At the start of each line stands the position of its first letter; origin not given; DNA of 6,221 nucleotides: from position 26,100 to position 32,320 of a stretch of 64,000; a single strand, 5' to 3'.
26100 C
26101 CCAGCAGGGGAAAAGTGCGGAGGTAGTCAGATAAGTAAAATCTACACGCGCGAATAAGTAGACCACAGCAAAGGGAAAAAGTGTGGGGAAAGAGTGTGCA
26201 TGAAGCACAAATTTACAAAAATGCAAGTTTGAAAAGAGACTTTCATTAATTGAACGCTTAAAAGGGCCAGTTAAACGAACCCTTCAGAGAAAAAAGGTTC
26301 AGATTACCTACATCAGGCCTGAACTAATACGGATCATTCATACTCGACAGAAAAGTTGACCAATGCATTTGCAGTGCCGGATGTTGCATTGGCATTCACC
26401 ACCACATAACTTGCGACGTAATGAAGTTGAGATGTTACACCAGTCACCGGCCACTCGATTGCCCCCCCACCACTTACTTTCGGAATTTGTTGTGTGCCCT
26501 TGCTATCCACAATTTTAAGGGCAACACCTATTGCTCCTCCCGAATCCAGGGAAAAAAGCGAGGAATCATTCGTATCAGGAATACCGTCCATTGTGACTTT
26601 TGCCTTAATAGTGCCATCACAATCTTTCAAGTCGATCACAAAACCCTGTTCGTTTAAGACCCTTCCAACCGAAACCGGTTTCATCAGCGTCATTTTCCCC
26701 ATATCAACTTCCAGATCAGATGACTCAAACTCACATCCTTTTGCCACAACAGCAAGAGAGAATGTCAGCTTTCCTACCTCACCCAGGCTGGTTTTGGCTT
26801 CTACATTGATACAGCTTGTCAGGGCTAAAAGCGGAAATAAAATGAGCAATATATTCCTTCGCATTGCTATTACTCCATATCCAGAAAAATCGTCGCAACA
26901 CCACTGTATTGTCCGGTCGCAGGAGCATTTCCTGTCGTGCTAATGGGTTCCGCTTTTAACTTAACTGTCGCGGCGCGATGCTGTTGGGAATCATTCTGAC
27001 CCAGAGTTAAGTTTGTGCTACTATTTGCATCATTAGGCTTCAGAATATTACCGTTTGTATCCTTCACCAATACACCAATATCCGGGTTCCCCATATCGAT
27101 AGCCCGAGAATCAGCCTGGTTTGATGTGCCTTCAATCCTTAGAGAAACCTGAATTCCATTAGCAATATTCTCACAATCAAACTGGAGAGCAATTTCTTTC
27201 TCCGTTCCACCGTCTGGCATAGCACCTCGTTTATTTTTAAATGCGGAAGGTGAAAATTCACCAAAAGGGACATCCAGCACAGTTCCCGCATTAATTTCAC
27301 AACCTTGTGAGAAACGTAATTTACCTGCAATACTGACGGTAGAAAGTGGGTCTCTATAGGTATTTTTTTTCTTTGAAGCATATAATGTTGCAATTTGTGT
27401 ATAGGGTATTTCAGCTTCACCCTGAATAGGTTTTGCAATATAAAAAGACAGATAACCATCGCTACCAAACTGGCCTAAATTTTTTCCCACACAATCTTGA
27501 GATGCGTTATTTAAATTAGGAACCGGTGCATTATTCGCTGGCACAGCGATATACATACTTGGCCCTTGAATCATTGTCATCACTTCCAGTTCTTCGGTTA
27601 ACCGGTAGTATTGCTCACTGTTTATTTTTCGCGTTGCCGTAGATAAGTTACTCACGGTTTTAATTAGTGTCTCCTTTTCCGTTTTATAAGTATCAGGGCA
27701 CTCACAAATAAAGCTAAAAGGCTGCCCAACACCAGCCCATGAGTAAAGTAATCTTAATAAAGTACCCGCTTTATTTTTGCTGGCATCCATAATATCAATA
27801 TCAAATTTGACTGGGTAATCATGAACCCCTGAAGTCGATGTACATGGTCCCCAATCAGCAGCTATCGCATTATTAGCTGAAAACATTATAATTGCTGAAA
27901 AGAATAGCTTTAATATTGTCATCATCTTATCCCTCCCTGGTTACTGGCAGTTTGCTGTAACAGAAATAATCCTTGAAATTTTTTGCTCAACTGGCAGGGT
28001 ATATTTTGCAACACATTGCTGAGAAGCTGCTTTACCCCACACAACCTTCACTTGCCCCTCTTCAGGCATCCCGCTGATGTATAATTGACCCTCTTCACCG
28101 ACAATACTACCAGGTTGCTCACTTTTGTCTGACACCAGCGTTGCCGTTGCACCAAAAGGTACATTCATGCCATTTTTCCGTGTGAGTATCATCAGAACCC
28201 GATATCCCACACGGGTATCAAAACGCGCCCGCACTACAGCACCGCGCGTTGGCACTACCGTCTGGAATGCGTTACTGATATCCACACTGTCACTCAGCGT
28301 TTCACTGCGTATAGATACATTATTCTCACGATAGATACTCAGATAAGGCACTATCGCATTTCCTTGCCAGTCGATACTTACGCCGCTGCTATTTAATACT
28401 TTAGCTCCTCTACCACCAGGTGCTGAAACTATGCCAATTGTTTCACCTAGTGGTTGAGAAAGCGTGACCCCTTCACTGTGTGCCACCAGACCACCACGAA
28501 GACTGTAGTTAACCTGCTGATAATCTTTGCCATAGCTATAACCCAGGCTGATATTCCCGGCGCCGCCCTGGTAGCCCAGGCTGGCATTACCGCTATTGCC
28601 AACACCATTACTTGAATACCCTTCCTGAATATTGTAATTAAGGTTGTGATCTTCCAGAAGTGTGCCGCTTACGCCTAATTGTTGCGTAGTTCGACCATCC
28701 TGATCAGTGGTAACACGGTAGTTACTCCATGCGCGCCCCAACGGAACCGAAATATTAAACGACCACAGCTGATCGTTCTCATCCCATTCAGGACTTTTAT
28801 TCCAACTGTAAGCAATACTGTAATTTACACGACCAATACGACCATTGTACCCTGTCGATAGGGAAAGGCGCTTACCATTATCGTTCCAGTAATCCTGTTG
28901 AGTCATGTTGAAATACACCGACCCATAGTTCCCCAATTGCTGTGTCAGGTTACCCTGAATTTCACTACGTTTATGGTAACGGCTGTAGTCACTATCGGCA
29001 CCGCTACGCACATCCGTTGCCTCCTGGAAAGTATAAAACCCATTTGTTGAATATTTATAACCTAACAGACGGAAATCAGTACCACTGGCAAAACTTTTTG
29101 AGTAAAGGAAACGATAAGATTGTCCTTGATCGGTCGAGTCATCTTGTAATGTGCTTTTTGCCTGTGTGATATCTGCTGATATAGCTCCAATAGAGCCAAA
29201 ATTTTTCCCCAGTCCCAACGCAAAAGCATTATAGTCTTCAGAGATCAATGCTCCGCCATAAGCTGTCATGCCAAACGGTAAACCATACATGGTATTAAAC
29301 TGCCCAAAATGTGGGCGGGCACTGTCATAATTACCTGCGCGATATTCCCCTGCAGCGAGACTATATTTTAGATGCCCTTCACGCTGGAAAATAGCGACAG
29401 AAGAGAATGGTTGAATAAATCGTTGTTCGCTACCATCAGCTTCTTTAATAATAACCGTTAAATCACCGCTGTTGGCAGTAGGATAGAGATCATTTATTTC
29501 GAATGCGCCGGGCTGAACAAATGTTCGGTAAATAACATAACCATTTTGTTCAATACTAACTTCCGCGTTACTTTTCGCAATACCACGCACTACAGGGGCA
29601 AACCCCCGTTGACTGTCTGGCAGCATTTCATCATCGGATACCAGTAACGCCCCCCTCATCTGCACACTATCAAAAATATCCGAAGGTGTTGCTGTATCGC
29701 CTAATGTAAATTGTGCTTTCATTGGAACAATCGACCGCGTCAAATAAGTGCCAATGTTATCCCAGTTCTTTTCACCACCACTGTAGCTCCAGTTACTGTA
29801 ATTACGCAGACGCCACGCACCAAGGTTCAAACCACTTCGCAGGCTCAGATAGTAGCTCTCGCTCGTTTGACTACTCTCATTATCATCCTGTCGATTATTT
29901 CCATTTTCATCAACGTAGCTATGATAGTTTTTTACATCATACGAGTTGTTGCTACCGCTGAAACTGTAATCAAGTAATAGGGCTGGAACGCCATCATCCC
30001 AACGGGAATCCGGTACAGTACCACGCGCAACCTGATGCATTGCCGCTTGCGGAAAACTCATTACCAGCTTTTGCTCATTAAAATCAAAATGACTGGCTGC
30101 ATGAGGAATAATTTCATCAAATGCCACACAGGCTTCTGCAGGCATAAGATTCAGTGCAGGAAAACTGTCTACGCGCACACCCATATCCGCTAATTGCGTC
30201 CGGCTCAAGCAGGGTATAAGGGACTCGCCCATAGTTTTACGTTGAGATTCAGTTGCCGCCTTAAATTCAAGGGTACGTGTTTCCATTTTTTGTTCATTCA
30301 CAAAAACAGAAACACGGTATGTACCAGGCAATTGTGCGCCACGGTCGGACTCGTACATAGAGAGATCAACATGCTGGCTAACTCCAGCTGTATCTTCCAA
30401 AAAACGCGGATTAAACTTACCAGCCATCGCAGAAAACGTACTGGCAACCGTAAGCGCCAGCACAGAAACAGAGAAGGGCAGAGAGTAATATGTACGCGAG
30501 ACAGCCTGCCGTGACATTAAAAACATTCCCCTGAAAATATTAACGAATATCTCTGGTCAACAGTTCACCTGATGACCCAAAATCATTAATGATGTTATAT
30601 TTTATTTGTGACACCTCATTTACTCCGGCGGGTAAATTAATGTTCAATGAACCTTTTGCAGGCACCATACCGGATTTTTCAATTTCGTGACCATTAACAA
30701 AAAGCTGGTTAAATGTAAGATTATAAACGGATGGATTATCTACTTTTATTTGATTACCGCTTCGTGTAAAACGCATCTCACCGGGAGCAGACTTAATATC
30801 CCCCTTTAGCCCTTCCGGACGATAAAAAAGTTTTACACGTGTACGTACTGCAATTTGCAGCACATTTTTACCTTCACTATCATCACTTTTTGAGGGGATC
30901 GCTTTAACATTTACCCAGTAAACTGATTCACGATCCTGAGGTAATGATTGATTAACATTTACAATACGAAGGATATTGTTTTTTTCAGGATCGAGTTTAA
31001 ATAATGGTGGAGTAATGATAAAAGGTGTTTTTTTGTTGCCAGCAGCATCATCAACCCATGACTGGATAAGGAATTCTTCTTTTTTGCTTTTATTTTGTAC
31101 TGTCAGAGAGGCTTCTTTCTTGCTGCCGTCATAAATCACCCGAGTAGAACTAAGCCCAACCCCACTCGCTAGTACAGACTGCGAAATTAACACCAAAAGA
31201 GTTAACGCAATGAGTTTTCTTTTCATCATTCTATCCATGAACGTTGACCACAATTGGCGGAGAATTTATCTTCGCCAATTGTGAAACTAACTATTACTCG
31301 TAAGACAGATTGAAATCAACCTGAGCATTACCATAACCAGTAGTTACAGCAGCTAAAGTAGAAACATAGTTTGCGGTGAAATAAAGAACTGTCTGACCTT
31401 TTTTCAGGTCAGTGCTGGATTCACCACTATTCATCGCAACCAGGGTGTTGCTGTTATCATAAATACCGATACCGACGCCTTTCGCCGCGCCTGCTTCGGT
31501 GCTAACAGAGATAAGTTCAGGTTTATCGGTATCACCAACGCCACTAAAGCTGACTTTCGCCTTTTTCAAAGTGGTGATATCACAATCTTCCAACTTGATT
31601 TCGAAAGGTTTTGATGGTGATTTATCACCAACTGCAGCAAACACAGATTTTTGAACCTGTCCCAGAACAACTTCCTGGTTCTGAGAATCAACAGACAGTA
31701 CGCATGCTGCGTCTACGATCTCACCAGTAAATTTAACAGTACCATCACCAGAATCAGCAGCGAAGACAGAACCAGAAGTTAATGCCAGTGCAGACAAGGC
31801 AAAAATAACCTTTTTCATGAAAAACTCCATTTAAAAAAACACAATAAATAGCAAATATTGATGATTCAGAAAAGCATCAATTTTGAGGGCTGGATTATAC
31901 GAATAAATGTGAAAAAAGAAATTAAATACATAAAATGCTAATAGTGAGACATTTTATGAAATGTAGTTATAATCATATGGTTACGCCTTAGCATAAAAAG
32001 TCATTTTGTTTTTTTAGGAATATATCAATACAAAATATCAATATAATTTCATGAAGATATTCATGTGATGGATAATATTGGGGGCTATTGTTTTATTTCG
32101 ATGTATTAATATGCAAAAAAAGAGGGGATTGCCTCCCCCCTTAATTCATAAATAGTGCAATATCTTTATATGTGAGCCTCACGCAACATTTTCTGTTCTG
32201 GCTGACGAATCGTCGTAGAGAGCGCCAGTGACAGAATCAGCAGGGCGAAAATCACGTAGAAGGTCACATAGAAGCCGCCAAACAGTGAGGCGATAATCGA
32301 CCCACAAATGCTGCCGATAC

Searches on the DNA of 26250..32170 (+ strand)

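Call 76: search_dna_similar(query=window:26250-32170:+, collection=ecoli_genomes, mode=near, max_rows=8, rows=best)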
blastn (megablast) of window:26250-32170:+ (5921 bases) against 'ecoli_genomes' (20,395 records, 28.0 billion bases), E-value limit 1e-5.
Records with a match: 191; places in all: 191; records where one place covers at least 80% of the query: 77.
Genomes with a match: 191 of 5426; with a place that covers at least 80% of the query: 77. Places per genome that has any: lowest 1, median 1, highest 1. On chromosomes: 191 places; on plasmids: 0.
Best place of each record, by identity: 80-90% 78; 60-80% 113.
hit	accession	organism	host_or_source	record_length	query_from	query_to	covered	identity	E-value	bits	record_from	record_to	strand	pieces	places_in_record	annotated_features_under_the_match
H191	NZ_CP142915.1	Escherichia coli strain B19374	seawater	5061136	89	5921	99%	82.6%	0e+0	5128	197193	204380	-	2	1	lpfC: outer membrane usher protein LpfC | IS4-like element IS421 family transposase | fimbrial protein | lpfB: long polar fimbrial biogenesis chaperone LpfB | lpfE: long polar fimbrial protein LpfE | and 2 other names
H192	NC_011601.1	Escherichia coli O127:H6 str. E2348/69 strain E2348/69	-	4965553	89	5921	99%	82.5%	0e+0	5096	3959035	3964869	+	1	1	lpfC: outer membrane usher protein LpfC | fimbrial protein | lpfB: long polar fimbrial biogenesis chaperone LpfB | lpfE: long polar fimbrial protein LpfE | lpfA: long polar fimbrial major subunit LpfA | and 1 other names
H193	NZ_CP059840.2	Escherichia coli strain E2348/69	Homo sapiens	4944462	89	5921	99%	82.5%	0e+0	5096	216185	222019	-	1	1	lpfC: outer membrane usher protein LpfC | fimbrial protein | lpfB: long polar fimbrial biogenesis chaperone LpfB | lpfE: long polar fimbrial protein LpfE | lpfA: long polar fimbrial major subunit LpfA | and 1 other names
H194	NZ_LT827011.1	Escherichia coli O127:H6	Homo sapiens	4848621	89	5921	99%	82.5%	0e+0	5096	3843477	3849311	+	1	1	lpfC: outer membrane usher protein LpfC | fimbrial protein | lpfB: long polar fimbrial biogenesis chaperone LpfB | lpfE: long polar fimbrial protein LpfE | lpfA: long polar fimbrial major subunit LpfA | and 1 other names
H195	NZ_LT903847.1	Escherichia coli O127:H6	Homo sapiens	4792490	89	5921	99%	82.5%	0e+0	5096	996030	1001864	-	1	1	lpfC: outer membrane usher protein LpfC | fimbrial protein | lpfB: long polar fimbrial biogenesis chaperone LpfB | lpfE: long polar fimbrial protein LpfE | lpfA: long polar fimbrial major subunit LpfA | and 1 other names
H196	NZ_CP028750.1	Escherichia coli strain A25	monkey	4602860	89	5921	99%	82.5%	0e+0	5081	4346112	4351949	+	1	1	lpfC: outer membrane usher protein LpfC | fimbrial protein | lpfB: long polar fimbrial biogenesis chaperone LpfB | lpfE: long polar fimbrial protein LpfE | lpfA: long polar fimbrial major subunit LpfA | and 1 other names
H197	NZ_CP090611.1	Escherichia coli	pig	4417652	89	5921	99%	82.5%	0e+0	5081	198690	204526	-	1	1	lpfC: outer membrane usher protein LpfC | fimbrial protein | lpfB: long polar fimbrial biogenesis chaperone LpfB | lpfE: long polar fimbrial protein LpfE | lpfA: long polar fimbrial major subunit LpfA | and 1 other names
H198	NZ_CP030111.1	Escherichia coli strain MCJCHV-1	Homo sapiens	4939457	89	5584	93%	81.8%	0e+0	4577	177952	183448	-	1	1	lpfC: outer membrane usher protein LpfC | fimbrial protein | lpfB: long polar fimbrial biogenesis chaperone LpfB | lpfE: long polar fimbrial protein LpfE | lpfA: long polar fimbrial major subunit LpfA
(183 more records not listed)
